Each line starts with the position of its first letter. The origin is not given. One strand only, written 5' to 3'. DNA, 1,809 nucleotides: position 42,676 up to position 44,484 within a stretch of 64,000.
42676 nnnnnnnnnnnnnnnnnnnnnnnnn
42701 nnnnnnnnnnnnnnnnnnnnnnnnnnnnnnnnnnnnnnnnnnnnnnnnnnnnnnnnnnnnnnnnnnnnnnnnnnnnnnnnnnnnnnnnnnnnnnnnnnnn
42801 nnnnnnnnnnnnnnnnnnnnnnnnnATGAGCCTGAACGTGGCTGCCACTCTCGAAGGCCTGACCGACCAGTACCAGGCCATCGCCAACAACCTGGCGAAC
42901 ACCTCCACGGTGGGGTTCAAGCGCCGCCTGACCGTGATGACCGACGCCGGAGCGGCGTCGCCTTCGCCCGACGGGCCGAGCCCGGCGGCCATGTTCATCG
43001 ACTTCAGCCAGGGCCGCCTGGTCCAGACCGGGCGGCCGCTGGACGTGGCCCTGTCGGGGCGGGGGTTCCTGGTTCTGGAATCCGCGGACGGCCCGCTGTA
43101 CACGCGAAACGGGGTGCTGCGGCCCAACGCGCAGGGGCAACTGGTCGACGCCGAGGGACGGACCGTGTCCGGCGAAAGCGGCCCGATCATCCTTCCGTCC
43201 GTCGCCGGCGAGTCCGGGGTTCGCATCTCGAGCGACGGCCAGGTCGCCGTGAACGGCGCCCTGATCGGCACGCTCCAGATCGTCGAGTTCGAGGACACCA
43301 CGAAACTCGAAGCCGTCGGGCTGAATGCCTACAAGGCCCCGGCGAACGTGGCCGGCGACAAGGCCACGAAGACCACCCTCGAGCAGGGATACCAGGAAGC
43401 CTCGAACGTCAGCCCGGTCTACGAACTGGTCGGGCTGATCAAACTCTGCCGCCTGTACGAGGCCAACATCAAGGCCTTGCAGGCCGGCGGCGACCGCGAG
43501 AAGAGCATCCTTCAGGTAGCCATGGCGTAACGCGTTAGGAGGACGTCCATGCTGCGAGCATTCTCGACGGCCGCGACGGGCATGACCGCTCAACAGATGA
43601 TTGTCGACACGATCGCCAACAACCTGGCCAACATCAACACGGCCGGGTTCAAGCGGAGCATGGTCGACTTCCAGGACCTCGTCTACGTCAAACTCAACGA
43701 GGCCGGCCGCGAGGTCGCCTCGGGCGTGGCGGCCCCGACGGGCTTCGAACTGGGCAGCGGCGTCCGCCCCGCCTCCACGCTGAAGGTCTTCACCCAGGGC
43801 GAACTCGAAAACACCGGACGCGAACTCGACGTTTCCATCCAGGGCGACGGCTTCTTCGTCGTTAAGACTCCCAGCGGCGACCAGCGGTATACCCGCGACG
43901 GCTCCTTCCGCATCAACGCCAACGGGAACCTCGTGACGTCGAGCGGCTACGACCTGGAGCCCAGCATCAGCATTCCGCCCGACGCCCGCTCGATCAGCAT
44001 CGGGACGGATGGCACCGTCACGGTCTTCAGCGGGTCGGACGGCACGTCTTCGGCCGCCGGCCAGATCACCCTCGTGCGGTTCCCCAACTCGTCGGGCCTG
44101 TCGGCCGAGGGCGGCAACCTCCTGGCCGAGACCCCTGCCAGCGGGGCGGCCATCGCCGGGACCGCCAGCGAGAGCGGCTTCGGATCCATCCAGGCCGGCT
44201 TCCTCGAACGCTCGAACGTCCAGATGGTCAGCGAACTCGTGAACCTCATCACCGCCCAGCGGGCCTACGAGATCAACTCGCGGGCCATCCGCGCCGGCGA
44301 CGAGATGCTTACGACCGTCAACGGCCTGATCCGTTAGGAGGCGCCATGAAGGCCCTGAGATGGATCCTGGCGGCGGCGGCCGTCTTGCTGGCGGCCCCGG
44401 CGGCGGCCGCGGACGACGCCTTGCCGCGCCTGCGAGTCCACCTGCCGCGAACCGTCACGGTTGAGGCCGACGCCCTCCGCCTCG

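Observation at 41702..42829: Membrane-anchored PilZ-like protein translationally coupled between flgE and flgF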

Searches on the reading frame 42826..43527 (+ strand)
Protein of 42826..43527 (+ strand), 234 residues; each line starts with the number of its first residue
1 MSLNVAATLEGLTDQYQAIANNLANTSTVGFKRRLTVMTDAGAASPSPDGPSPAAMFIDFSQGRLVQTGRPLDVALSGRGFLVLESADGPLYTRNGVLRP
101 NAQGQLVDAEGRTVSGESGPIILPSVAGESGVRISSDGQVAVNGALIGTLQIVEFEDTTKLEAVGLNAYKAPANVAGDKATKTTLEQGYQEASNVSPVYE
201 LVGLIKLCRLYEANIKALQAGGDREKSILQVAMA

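Call 3: search_protein_families(library=pfam, proteins=[window:42826-43527:+], max_evalue=1)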
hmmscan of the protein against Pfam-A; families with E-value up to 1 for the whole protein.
window:42826-43527:+ (234 aa): 4 families
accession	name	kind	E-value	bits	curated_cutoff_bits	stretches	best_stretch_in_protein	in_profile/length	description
PF22692.1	LlgE_F_G_D1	-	9.8e-12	45.3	27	1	75-142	1-64/64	Flagellar hook protein FlgE/F/G D1 domain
PF06429.18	Flg_bbr_C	-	4.3e-11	42.6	23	1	187-230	2-45/46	Flagellar basal body rod FlgEFG protein C-terminal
PF00460.25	Flg_bb_rod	-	0.00043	20.6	20.7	1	18-32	17-31/31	Flagella basal body rod protein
PF11869.14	DUF3389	-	0.068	13.8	25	1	56-86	1-31/75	Protein of unknown function (DUF3389)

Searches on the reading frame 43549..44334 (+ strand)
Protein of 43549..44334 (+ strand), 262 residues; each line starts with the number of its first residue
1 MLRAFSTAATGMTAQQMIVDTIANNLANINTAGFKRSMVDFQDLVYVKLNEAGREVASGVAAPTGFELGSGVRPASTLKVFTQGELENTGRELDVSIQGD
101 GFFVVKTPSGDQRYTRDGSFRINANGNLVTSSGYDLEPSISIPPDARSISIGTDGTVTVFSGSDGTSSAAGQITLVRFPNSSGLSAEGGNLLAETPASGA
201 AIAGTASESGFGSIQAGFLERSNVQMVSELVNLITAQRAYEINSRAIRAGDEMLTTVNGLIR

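Call 3: search_protein_families(library=pfam, proteins=[window:43549-44334:+], max_evalue=1)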
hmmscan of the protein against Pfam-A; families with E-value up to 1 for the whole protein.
window:43549-44334:+ (262 aa): 3 families
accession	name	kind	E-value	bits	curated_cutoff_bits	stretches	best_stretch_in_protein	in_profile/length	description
PF22692.1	LlgE_F_G_D1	-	4.2e-27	94.5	27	1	97-159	2-64/64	Flagellar hook protein FlgE/F/G D1 domain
PF06429.18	Flg_bbr_C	-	6.9e-19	67.5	23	1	215-260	1-46/46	Flagellar basal body rod FlgEFG protein C-terminal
PF00460.25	Flg_bb_rod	-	2.2e-09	37.5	20.7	1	7-35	3-31/31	Flagella basal body rod protein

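Call 65: find_related_loci(query=A6, collection=metagenome_contigs, flank=6000)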
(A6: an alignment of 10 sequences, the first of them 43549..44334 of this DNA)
Query A6 (262 aa) in metagenome_contigs; peptide patterns used: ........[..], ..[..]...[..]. (x = any residue, [..] = any of these).
600 stretches matched a pattern (row limit reached: there are more); 586 encode a relative of the query (tblastn E <= 1e-3); the best 80 are kept; 80 distinct loci.
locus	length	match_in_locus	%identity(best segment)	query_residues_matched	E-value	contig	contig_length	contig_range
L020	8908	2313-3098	78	1-262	1e-138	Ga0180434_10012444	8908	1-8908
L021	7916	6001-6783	79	1-261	2e-138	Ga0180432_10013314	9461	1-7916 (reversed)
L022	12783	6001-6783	77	1-261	7e-133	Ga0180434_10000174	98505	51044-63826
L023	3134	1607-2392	74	1-262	3e-126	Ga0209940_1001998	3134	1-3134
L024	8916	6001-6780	74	1-261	2e-122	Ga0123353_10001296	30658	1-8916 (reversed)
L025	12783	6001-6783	69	1-262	2e-119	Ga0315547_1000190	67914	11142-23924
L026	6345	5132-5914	71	1-261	3e-118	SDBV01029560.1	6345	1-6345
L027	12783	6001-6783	73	1-261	2e-118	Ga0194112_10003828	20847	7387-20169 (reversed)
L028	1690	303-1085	68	1-262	1e-125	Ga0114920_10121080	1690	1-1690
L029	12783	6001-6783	68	1-262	5e-117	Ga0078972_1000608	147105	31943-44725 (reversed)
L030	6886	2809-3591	69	1-262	1e-116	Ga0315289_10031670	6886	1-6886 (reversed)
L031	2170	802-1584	69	1-262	3e-123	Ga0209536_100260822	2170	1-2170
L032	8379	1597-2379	69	1-262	3e-116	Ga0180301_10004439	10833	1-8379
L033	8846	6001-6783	67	1-262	2e-116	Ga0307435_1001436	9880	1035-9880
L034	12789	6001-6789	68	1-262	8e-116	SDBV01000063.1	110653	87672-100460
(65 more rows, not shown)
